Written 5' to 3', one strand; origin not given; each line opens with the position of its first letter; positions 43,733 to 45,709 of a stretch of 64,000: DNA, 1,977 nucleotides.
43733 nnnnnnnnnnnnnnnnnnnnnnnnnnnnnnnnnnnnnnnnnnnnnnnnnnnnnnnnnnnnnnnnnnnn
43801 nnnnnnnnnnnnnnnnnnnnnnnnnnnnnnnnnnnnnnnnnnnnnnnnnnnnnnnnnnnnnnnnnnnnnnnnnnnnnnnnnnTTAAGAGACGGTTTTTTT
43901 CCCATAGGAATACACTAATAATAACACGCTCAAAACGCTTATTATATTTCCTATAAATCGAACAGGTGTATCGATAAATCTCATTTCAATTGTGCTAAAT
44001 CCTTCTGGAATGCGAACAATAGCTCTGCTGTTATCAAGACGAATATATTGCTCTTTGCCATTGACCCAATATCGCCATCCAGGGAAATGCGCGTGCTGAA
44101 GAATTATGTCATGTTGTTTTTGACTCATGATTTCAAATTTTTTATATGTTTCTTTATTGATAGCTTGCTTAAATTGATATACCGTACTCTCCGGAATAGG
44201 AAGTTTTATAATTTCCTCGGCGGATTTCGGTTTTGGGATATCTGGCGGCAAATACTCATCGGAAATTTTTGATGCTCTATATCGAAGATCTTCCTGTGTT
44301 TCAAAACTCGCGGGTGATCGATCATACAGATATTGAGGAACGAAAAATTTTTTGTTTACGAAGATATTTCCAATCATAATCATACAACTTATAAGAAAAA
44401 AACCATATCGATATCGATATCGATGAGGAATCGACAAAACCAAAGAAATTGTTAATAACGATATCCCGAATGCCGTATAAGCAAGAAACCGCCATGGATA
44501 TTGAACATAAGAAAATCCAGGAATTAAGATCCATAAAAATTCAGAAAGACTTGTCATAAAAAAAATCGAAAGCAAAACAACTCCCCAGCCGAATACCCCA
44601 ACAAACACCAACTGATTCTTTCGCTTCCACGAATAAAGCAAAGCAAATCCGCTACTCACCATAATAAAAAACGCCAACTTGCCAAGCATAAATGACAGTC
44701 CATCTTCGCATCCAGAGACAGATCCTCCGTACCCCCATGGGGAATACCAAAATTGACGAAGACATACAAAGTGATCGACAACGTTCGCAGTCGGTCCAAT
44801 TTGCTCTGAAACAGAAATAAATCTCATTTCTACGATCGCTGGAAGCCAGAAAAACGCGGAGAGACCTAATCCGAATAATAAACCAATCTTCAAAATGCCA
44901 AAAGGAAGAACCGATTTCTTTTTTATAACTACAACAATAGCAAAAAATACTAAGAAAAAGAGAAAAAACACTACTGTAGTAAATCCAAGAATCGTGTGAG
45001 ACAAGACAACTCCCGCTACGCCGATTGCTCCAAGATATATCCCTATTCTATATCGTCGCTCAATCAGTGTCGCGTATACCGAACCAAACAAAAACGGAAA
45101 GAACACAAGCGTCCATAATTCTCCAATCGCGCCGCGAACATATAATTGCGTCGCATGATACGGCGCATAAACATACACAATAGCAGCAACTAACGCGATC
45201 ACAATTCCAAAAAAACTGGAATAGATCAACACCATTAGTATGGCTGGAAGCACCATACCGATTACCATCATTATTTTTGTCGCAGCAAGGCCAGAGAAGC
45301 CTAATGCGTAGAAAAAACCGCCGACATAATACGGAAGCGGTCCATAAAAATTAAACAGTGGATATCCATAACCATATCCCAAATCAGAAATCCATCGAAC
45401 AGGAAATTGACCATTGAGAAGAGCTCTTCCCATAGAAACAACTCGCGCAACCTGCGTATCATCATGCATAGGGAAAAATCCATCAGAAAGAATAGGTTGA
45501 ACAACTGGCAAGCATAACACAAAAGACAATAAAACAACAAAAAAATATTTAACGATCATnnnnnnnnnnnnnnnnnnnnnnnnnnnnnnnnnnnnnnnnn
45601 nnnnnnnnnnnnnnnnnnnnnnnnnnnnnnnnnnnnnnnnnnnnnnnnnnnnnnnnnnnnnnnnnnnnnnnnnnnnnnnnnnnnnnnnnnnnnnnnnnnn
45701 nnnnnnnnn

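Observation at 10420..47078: Six paralogs of an uncharacterised membrane family with a conserved THDG-x2-H...PRW...LN-x-GYG-xP...FYxP loop and a YfhO-like C-terminal YYPGW domain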

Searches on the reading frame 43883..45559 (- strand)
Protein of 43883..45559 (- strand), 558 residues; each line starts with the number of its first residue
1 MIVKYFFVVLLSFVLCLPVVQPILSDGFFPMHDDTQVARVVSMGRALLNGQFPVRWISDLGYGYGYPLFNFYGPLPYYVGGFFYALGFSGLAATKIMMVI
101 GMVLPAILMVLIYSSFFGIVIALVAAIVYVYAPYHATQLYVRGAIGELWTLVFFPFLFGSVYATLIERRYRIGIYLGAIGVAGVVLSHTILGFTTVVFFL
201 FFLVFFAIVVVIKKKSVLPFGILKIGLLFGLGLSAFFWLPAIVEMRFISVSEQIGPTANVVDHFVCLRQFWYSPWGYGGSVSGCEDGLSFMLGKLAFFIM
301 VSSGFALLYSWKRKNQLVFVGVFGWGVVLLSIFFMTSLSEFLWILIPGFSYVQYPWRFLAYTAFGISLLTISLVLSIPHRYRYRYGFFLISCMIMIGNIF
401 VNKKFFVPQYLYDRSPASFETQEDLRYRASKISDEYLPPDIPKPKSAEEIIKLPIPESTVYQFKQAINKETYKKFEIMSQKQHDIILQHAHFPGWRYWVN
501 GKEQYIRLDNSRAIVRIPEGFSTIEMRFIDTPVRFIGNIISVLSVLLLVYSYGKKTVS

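Call 4: search_protein_families(library=pfam, proteins=[window:43883-45559:-], max_evalue=0.1)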
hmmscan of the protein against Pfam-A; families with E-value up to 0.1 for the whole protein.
window:43883-45559:- (558 aa): 1 family
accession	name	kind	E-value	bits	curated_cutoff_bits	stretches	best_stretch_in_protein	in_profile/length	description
PF10131.15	PTPS_related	-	6.3e-07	28.7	26.4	1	69-401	1-301/621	6-pyruvoyl-tetrahydropterin synthase related domain; membrane protein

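Call 5: search_protein_families(library=ncbifam, proteins=[window:43883-45559:-], max_evalue=0.1)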
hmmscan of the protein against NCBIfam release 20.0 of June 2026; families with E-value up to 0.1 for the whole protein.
window:43883-45559:- (558 aa): 0 families
